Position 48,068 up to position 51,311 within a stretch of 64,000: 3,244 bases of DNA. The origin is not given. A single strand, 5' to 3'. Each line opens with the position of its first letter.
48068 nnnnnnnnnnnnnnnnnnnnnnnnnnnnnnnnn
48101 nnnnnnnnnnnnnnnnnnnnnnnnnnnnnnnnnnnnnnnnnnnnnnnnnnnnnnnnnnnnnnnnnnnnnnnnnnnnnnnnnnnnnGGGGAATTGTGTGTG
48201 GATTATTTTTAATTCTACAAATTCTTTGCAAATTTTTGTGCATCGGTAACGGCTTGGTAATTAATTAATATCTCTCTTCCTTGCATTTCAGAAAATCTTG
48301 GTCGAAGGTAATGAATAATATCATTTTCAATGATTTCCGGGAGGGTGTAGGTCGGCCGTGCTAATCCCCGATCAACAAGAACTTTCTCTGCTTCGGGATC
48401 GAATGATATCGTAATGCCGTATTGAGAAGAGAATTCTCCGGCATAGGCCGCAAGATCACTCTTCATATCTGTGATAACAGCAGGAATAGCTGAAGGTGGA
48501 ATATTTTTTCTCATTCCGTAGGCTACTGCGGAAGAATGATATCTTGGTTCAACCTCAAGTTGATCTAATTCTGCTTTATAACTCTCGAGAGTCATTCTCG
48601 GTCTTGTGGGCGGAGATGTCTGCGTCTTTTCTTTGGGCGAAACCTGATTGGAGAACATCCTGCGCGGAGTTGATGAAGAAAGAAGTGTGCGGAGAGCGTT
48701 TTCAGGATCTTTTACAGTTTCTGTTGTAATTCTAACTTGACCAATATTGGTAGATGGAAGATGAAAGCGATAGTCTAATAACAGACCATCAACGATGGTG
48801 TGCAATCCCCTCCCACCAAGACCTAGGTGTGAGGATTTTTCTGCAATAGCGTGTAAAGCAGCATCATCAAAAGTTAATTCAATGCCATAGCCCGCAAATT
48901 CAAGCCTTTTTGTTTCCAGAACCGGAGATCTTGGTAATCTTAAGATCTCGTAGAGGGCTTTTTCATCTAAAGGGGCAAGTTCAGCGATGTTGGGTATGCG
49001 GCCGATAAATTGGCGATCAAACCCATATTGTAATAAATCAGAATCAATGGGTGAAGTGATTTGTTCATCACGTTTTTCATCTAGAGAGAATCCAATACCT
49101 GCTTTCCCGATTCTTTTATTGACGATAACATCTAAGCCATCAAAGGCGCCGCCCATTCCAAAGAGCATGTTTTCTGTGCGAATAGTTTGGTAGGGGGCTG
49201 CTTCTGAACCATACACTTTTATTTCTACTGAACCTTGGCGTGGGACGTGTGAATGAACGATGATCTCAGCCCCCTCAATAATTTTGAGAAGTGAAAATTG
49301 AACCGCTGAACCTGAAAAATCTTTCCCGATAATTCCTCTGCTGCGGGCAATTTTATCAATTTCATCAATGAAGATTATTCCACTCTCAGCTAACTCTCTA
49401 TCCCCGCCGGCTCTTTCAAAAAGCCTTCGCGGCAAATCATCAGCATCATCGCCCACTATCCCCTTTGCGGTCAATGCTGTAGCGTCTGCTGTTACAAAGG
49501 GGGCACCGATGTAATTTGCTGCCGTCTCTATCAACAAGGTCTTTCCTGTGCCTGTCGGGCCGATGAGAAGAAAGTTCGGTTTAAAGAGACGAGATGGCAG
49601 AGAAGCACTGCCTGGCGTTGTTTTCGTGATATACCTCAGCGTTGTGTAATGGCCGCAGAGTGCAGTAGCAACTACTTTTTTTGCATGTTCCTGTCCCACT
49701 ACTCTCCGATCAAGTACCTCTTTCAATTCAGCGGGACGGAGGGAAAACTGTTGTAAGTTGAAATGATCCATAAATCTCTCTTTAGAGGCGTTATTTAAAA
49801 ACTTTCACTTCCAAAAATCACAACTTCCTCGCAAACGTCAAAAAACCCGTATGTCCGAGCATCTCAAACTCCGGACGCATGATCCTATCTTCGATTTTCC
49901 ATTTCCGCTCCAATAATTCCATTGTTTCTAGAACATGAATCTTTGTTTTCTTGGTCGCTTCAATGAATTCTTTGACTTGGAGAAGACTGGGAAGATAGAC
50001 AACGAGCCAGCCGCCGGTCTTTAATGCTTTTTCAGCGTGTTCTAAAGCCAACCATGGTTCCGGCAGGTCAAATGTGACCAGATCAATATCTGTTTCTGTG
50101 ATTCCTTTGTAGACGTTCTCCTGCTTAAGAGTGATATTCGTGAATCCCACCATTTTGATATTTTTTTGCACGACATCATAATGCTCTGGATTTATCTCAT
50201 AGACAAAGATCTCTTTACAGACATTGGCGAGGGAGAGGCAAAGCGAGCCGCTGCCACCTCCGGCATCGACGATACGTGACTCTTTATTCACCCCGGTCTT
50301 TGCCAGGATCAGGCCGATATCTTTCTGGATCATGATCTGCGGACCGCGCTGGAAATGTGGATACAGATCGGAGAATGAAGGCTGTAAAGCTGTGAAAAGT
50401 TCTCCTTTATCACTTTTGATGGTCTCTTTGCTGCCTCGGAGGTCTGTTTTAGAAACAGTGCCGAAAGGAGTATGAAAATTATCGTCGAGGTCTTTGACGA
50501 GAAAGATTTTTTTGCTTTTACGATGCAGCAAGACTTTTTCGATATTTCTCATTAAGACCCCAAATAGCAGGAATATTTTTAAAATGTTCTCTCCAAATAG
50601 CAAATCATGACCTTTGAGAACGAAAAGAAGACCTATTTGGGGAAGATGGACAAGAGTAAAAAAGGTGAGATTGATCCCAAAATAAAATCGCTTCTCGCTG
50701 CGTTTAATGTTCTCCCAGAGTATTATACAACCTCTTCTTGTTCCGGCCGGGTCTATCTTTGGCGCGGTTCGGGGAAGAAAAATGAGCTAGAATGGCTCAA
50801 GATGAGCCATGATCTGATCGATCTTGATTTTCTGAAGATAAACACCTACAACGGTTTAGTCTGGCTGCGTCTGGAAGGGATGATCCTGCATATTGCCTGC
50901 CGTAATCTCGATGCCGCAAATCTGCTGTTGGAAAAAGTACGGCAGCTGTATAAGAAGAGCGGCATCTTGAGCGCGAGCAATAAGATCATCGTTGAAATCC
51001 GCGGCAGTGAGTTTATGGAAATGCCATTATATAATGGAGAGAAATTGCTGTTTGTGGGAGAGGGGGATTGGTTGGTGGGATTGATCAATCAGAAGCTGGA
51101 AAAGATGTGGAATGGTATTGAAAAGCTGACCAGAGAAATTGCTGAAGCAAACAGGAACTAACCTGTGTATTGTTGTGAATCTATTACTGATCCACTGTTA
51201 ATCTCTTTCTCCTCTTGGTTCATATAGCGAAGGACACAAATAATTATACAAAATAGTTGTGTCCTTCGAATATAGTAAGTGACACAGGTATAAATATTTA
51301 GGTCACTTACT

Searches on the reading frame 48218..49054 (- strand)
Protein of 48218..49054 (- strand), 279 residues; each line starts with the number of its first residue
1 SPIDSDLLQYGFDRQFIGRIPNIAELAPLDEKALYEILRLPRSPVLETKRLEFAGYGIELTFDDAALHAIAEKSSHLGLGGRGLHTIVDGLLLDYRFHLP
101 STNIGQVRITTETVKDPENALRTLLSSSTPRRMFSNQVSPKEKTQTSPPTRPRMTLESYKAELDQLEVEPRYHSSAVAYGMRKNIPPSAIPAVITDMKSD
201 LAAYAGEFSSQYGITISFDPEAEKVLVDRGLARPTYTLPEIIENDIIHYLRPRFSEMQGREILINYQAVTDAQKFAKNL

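Call 52: find_related_loci(query=A4, collection=genome_contigs, flank=5000)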
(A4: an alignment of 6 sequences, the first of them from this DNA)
Query A4 (279 aa) in genome_contigs; peptide patterns used: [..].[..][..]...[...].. (x = any residue, [..] = any of these).
29 stretches matched a pattern; 1 encode a relative of the query (tblastn E <= 1e-3); 1 distinct loci.
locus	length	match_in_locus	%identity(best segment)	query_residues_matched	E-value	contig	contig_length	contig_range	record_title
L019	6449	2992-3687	34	2-227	3e-42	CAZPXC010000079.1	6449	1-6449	MAG TPA_asm: uncultured Methanosarcinales archaeon isolate binchicken_co151_549 genome assembly, contig: NODE_20718_leng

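Call 53: find_related_loci(query=A4, collection=metagenome_contigs, flank=5000)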
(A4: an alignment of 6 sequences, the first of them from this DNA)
Query A4 (279 aa) in metagenome_contigs; peptide patterns used: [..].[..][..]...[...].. (x = any residue, [..] = any of these).
39 stretches matched a pattern; 5 encode a relative of the query (tblastn E <= 1e-3); 5 distinct loci.
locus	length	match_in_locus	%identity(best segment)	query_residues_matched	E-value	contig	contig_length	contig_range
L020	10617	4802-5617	39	6-279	4e-63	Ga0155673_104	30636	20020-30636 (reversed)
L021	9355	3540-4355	39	6-279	4e-63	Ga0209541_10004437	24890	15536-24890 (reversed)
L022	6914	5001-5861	36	2-279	1e-48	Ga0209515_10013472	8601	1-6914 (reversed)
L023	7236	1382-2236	34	6-279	3e-48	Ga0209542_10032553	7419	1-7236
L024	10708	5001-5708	31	6-233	9e-26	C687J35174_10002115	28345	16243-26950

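Call 72: find_related_loci(query=A4, collection=viral_contigs, flank=4000)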
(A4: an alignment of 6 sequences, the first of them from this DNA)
Query A4 (279 aa) in viral_contigs; peptide patterns used: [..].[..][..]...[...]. (x = any residue, [..] = any of these).
12 stretches matched a pattern, but none encodes a relative of the query by tblastn (E <= 1e-3).

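Call 77: search_protein_families(library=pfam, proteins=[L019:1439-2257:-, L019:3849-4310:+, L019:690-1451:-, L024:3113-4258:+, L024:6166-6603:+, L024:6606-7964:+, L020:5661-6737:-], max_evalue=0.001)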
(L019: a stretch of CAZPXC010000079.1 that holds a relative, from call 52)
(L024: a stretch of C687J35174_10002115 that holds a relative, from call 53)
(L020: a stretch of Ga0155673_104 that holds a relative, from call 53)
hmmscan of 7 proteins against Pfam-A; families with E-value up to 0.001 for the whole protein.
L019:1439-2257:- (272 aa): 2 families
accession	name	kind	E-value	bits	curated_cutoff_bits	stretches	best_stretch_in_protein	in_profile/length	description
PF01145.31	Band_7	-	9.6e-41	140.2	23.6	1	42-211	2-175/176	SPFH domain / Band 7 family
PF13421.11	Band_7_1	-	5.2e-05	23.4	24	1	119-196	129-208/211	SPFH domain-Band 7 family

L019:3849-4310:+ (153 aa): 0 families

L019:690-1451:- (253 aa): 3 families
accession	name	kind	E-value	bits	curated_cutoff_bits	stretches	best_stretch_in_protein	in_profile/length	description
PF01145.31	Band_7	-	1e-42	146.6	23.6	1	25-195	1-175/176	SPFH domain / Band 7 family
PF13421.11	Band_7_1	-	1.1e-05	25.6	24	1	102-180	128-208/211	SPFH domain-Band 7 family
PF12127.13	FloA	-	0.00059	19.5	34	1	59-206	116-256/314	Flotillin-like protein FloA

L024:3113-4258:+ (381 aa): 2 families
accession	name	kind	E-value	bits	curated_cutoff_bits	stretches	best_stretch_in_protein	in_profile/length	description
PF08608.17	Wyosine_form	-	3.8e-25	88.3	22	1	240-302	1-63/63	Wyosine base formation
PF04055.27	Radical_SAM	-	6.6e-17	62.6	29.5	1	61-237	6-165/166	Radical SAM superfamily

L024:6166-6603:+ (145 aa): 1 family
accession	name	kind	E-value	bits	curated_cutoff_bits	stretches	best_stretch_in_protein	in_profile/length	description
PF02996.22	Prefoldin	-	7.7e-15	55.3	23.2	1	29-144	1-116/120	Prefoldin subunit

L024:6606-7964:+ (452 aa): 5 families
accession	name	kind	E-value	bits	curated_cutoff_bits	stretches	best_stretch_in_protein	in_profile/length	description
PF00448.28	SRP54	-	3.2e-72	242.7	22.7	1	258-450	2-194/196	SRP54-type protein, GTPase domain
PF02881.24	SRP54_N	-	1.7e-07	31.8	22.4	1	169-222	4-64/75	SRP54-type protein, helical bundle domain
PF13207.12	AAA_17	-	9.3e-07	29.6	27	1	263-376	1-108/136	AAA domain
PF13604.12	AAA_30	-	7.6e-06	26.2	27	1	242-353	3-102/191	AAA domain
PF13401.12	AAA_22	-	0.00014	22.6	27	1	257-364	5-107/130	AAA domain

L020:5661-6737:- (358 aa): 0 families

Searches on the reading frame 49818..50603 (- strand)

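Call 3: search_protein_families(library=pfam, proteins=[window:49818-50603:-], max_evalue=0.01)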
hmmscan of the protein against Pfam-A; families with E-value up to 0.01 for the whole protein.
window:49818-50603:- (261 aa): 10 families
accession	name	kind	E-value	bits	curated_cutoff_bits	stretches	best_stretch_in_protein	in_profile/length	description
PF08704.16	GCD14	-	3.5e-22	79.7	26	1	88-239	21-181/247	tRNA methyltransferase complex GCD14 subunit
PF13847.12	Methyltransf_31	-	1.2e-08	35.2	27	1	107-221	3-126/145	Methyltransferase domain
PF05175.20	MTS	-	3.4e-06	27.2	23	1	105-179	29-105/170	Methyltransferase small domain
PF08241.18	Methyltransf_11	-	2.2e-05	25.4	21.2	1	112-202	1-95/95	Methyltransferase domain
PF00398.26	RrnaAD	-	5.3e-05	22.9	24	1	96-171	19-92/263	Ribosomal RNA adenine dimethylase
PF13649.12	Methyltransf_25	-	0.0002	22.4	27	1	111-198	1-97/97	Methyltransferase domain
PF13489.12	Methyltransf_23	-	0.00026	21.2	27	1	106-205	21-119/164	Methyltransferase domain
PF09445.16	Methyltransf_15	-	0.00052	20.1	22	1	110-172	3-66/165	RNA cap guanine-N2 methyltransferase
PF03602.21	Cons_hypoth95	-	0.00088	19.4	24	1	107-201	41-143/182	Conserved hypothetical protein 95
PF01209.24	Ubie_methyltran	-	0.0023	17.8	20.1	1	102-225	42-174/233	ubiE/COQ5 methyltransferase family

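Call 4: search_protein_families(library=ncbifam, proteins=[window:49818-50603:-], max_evalue=0.01)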
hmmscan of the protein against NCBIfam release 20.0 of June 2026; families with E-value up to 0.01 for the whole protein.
window:49818-50603:- (261 aa): 20 families
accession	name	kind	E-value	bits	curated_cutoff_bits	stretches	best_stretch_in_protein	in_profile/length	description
TIGR02469.1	CbiT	equivalog_domain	1.1e-08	35.3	78.3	1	98-176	10-92/124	precorrin-6Y C5,15-methyltransferase (decarboxylating) subunit CbiT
NF011529.0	PRK14968.1-3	equivalog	1.6e-08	34.2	162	1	97-181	24-107/198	putative methyltransferase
TIGR03534.1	RF_mod_PrmC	equivalog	6.6e-08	32.3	199.1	1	100-177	81-161/253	peptide chain release factor N(5)-glutamine methyltransferase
TIGR00536.1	hemK_fam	subfamily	4.4e-07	29.3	115.5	1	108-177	115-187/286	HemK family protein methyltransferase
TIGR00537.1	hemK_rel_arch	hypoth_equivalog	3.5e-06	26.8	87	1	99-192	11-100/179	HemK2/MTQ2 family protein methyltransferase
TIGR00479.1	rumA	equivalog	7.5e-06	25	183.55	1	104-178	290-364/432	23S rRNA (uracil(1939)-C(5))-methyltransferase RlmD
NF008264.0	PRK11036.1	equivalog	8.3e-06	25.4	366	1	89-201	27-146/261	tRNA uridine 5-oxyacetic acid(34) methyltransferase CmoM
NF006138.0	PRK08287.1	equivalog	1.3e-05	25.1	210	1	86-230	8-157/189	decarboxylating cobalt-precorrin-6B (C(15))-methyltransferase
NF000499.2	Erm23S_rRNA_broad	equivalog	2.8e-05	23.6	212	1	94-150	10-66/244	23S ribosomal RNA methyltransferase Erm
NF005640.0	PRK07402.1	equivalog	5.7e-05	22.7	219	1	84-203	18-144/200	precorrin-6Y C5,15-methyltransferase subunit CbiT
NF012222.1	erm_A_23S_MT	exception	0.00029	20.4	475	1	90-166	13-87/243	23S rRNA (adenine(2058)-N(6))-methyltransferase Erm(A)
NF043040.1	corrin_prot_MT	hypoth_equivalog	0.00076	19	180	1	103-202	37-147/216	corrinoid protein-associated methyltransferase CpaM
TIGR00755.1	ksgA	equivalog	0.00077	18.8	171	1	98-166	20-86/256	16S rRNA (adenine(1518)-N(6)/adenine(1519)-N(6))-dimethyltransferase RsmA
TIGR03533.1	L3_gln_methyl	equivalog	0.00078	18.9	229.7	1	106-177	120-194/284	50S ribosomal protein L3 N(5)-glutamine methyltransferase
NF047853.1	tRm6a37MtseTrmN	equivalog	0.00079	19.2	350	0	98-134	34-71/244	tRNA(1)(Val) (adenine(37)-N(6))-methyltransferase TrmN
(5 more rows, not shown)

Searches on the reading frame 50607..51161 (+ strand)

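Call 3: search_protein_families(library=pfam, proteins=[window:50607-51161:+], max_evalue=0.01)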
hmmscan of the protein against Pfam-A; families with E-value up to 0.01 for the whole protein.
window:50607-51161:+ (184 aa): 1 family
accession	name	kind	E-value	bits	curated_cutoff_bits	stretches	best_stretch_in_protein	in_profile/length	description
PF02676.19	TYW3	-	3.8e-34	118.3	27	1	7-179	3-210/211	Methyltransferase TYW3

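Call 4: search_protein_families(library=ncbifam, proteins=[window:50607-51161:+], max_evalue=0.01)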
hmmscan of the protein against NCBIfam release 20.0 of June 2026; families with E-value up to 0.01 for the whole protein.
window:50607-51161:+ (184 aa): 6 families
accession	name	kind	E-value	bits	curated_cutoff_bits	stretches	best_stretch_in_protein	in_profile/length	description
NF003267.0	PRK04235.1-6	equivalog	2.4e-36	125.3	190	1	1-183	1-192/196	hypothetical protein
NF047731.1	tRNAMtaseTaw3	equivalog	1.4e-21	77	200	1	5-176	2-183/185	tRNA(Phe) 7-((3-amino-3-carboxypropyl)-4-demethylwyosine(37)-N(4))-methyltransferase Taw3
NF003266.0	PRK04235.1-5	equivalog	6e-21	75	329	1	3-181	8-195/197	hypothetical protein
NF003263.0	PRK04235.1-1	equivalog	1.6e-16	60.2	237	1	3-180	7-193/219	hypothetical protein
NF003265.0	PRK04235.1-4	equivalog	5.5e-16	58.9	286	1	3-178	2-189/194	hypothetical protein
NF003264.0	PRK04235.1-2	equivalog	9.2e-13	48.2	344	1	15-173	13-178/206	hypothetical protein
